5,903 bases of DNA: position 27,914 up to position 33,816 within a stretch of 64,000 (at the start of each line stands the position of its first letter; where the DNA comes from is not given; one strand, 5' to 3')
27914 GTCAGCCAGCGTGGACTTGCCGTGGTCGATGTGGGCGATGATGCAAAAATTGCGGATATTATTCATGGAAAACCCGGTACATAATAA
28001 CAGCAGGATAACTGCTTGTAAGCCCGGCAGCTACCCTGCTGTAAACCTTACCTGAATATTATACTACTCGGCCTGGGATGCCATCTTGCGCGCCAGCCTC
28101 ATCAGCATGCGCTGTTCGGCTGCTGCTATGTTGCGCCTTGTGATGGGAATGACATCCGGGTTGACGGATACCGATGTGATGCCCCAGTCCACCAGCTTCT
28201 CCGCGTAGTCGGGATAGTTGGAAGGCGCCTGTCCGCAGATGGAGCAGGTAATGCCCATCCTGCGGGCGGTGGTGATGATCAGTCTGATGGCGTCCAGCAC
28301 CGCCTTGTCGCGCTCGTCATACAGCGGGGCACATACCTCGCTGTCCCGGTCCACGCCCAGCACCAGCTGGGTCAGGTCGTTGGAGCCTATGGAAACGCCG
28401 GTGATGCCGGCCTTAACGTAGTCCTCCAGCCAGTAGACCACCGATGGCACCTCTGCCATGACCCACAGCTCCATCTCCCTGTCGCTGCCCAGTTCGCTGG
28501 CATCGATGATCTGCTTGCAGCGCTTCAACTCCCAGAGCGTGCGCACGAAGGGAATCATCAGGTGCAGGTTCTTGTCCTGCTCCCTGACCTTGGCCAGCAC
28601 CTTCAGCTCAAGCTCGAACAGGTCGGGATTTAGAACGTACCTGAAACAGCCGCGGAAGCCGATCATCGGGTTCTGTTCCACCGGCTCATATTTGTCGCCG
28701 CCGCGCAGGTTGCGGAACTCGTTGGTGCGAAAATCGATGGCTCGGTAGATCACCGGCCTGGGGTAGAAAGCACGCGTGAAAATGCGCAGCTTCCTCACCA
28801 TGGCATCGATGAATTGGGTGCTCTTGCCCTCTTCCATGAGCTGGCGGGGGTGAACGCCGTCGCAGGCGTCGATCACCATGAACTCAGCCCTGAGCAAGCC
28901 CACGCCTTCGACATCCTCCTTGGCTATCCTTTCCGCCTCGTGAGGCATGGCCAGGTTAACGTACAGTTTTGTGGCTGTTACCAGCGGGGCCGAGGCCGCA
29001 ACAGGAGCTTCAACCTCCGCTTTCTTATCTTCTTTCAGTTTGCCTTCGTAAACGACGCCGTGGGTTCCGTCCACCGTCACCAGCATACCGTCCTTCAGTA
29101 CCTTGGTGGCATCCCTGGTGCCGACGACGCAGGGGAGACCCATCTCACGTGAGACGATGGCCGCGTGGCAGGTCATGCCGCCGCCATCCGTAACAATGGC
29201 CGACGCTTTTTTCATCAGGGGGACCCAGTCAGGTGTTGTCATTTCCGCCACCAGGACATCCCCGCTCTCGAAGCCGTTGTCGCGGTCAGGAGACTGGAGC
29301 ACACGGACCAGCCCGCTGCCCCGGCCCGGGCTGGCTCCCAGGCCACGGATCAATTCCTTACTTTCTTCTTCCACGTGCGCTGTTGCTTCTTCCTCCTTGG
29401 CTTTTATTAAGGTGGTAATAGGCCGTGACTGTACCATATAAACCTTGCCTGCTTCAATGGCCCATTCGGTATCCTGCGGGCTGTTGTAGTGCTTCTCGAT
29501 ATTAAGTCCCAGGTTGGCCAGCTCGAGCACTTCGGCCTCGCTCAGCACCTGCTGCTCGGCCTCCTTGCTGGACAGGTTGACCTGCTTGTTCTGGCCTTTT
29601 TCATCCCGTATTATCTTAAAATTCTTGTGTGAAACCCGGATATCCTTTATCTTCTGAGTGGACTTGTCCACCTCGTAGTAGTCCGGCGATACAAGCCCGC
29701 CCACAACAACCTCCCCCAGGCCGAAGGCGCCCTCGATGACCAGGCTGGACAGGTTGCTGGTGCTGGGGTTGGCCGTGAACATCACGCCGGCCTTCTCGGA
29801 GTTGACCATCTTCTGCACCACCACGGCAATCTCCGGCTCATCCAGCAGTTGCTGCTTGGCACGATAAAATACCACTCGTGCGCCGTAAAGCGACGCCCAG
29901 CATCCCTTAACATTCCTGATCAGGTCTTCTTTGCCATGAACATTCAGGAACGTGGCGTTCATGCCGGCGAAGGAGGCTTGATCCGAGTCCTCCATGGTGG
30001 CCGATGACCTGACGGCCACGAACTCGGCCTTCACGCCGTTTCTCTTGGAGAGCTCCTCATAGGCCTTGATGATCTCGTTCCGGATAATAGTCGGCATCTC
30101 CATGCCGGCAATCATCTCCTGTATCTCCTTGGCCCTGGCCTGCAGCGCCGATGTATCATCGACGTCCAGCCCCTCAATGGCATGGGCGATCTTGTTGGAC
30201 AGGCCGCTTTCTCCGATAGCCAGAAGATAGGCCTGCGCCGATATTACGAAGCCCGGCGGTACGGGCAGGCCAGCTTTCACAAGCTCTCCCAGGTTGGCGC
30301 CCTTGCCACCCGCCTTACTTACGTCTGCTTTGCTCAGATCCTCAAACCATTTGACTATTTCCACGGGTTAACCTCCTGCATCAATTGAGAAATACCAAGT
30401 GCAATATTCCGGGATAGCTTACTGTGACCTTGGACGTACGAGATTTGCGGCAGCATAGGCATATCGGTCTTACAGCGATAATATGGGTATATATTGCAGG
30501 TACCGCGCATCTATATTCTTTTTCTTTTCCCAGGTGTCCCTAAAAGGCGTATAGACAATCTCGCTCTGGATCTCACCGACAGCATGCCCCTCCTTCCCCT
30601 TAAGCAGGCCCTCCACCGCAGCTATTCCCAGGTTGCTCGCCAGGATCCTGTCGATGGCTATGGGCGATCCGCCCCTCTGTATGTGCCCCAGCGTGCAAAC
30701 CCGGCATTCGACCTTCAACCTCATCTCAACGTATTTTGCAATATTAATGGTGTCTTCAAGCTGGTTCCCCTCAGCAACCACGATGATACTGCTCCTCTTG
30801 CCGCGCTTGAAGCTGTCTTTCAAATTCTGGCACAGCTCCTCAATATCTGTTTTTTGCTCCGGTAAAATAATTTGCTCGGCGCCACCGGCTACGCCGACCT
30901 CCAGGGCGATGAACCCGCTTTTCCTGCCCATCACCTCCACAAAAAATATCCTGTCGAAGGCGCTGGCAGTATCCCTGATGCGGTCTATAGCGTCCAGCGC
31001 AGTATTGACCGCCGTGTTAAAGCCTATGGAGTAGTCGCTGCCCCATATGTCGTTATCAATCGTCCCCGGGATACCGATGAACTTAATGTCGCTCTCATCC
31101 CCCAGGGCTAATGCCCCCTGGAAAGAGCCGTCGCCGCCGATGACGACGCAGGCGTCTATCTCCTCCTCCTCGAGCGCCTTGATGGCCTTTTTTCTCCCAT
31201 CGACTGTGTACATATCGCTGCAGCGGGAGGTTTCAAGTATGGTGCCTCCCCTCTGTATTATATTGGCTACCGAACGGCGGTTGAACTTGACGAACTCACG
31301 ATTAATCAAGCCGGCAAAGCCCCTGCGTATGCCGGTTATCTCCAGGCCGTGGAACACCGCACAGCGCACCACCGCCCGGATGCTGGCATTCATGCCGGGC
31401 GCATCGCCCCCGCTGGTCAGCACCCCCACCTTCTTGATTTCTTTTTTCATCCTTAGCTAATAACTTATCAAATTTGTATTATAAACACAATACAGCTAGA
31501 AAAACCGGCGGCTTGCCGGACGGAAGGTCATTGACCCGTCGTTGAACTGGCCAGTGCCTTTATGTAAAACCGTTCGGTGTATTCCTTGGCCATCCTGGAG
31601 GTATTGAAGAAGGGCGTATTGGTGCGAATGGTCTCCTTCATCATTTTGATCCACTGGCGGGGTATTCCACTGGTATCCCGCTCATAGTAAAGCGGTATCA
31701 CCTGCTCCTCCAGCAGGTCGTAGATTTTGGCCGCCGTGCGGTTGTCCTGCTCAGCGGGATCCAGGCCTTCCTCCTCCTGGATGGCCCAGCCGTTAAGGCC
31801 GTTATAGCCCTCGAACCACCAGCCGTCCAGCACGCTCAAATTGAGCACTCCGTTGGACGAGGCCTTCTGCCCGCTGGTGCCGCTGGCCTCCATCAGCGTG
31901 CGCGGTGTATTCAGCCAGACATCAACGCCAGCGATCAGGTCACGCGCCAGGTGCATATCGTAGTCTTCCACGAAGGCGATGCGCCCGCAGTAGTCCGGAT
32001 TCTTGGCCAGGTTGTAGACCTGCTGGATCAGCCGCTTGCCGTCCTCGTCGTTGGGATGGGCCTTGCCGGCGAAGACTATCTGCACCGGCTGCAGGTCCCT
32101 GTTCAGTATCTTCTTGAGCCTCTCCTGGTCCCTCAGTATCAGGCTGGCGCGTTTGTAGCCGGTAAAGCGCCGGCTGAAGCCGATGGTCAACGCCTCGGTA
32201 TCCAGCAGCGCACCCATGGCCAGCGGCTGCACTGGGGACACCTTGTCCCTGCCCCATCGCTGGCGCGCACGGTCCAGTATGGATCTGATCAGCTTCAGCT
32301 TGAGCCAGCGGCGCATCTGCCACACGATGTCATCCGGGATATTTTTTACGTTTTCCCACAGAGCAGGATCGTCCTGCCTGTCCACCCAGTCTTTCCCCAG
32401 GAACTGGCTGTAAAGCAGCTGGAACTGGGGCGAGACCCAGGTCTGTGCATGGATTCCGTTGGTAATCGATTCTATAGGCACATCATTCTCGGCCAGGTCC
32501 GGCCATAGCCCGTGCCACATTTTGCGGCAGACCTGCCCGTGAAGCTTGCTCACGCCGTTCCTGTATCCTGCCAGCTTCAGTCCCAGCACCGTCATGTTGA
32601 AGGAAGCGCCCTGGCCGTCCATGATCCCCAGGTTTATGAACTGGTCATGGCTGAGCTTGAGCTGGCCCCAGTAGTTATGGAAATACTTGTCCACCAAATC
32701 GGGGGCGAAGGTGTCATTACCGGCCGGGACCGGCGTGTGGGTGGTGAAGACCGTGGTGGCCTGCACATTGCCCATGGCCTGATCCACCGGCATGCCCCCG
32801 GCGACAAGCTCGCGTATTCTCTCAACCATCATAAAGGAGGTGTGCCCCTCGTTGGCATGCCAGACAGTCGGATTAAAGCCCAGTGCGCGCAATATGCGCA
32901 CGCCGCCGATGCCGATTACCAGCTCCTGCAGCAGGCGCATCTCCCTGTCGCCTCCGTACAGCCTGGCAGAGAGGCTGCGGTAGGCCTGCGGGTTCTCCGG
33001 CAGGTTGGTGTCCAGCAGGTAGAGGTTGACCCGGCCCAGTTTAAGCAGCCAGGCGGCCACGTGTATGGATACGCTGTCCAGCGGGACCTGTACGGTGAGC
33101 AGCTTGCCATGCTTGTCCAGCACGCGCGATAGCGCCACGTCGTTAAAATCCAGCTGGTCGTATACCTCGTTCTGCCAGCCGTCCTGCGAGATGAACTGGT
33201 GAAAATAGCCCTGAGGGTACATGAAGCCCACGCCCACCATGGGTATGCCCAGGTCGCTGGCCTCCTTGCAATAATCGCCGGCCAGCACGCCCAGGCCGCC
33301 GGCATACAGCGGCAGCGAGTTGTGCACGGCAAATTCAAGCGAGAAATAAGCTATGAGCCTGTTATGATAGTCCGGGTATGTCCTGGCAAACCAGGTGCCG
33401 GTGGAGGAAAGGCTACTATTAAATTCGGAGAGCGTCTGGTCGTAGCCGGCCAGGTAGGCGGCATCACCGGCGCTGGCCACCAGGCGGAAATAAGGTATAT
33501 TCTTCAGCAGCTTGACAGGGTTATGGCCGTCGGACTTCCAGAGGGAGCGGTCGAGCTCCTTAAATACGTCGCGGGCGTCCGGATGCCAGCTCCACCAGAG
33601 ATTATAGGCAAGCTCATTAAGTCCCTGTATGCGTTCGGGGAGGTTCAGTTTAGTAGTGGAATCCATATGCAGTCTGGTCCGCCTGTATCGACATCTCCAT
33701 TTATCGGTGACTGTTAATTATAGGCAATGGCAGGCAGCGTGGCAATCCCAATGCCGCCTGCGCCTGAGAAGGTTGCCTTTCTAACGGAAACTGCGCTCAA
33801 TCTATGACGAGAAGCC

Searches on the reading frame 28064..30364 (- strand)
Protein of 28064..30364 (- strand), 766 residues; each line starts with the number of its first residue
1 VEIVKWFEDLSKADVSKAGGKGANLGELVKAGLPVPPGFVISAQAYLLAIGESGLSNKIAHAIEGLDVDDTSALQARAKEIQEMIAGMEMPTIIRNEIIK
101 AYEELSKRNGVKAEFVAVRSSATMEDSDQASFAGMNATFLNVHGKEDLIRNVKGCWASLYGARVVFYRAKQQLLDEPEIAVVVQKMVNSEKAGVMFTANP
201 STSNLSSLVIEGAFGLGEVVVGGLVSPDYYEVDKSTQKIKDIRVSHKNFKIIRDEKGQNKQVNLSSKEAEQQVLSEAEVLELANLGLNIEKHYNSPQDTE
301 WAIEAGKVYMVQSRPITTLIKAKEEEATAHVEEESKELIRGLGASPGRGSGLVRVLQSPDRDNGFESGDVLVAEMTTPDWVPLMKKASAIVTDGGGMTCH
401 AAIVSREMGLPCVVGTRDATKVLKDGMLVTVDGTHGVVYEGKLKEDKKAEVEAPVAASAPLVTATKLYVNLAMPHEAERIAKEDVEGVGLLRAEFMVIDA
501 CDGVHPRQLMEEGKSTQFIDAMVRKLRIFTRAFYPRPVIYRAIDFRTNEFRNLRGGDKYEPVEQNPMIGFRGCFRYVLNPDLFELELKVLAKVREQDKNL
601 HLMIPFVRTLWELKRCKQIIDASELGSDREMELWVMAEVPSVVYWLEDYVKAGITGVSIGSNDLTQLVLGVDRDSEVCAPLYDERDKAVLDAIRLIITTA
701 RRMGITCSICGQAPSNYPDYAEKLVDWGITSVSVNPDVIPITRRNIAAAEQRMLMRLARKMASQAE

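Call 33: search_protein_families(library=pfam, proteins=[window:28064-30364:-], max_evalue=0.00001)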
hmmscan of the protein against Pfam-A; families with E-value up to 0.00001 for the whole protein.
window:28064-30364:- (766 aa): 3 families
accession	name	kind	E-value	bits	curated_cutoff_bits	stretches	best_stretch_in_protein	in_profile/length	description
PF01326.24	PPDK_N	-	5.7e-106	354.9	27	1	17-334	3-327/328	Pyruvate phosphate dikinase, AMP/ATP-binding domain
PF02896.24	PEP-utilizers_C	-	8.4e-65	219.3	22.8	1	462-749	17-291/293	PEP-utilising enzyme, PEP-binding domain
PF00391.29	PEP-utilizers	-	2.6e-30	104.3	23.1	1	365-436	1-72/72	PEP-utilising enzyme, mobile domain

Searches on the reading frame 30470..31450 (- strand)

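Call 33: search_protein_families(library=pfam, proteins=[window:30470-31450:-], max_evalue=0.00001)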
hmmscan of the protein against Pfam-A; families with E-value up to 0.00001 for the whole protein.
window:30470-31450:- (326 aa): 1 family
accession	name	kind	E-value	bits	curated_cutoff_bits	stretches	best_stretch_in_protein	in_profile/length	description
PF00365.25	PFK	-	7.9e-107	357.2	30.9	1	7-281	1-276/277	Phosphofructokinase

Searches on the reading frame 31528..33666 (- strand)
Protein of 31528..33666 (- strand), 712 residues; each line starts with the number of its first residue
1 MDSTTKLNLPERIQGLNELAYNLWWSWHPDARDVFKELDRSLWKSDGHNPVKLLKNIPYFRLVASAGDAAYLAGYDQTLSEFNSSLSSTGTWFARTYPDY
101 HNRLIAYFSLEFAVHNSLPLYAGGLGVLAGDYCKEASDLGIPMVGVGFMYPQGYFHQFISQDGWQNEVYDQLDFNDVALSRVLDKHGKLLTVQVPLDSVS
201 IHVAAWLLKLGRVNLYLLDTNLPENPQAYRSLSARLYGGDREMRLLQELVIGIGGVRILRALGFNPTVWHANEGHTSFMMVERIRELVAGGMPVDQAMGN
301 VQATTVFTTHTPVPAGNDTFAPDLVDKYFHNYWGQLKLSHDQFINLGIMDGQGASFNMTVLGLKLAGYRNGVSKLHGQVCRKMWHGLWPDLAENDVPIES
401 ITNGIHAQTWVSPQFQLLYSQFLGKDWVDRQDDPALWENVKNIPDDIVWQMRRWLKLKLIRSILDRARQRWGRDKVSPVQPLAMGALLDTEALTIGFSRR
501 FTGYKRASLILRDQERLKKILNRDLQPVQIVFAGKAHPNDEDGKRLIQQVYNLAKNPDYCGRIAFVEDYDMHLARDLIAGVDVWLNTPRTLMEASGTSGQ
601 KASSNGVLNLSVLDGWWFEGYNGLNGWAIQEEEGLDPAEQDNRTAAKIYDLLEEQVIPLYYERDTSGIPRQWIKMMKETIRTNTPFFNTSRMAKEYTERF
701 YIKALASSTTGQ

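Call 33: search_protein_families(library=pfam, proteins=[window:31528-33666:-], max_evalue=0.00001)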
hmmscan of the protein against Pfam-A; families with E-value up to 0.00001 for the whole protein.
window:31528-33666:- (712 aa): 2 families
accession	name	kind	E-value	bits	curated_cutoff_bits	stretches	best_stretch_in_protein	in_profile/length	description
PF11897.13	DUF3417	-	6.7e-34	117.1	25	1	9-118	1-109/109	Protein of unknown function (DUF3417)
PF00343.26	Phosphorylase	-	2.7e-27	95.8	27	1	269-615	220-579/713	Carbohydrate phosphorylase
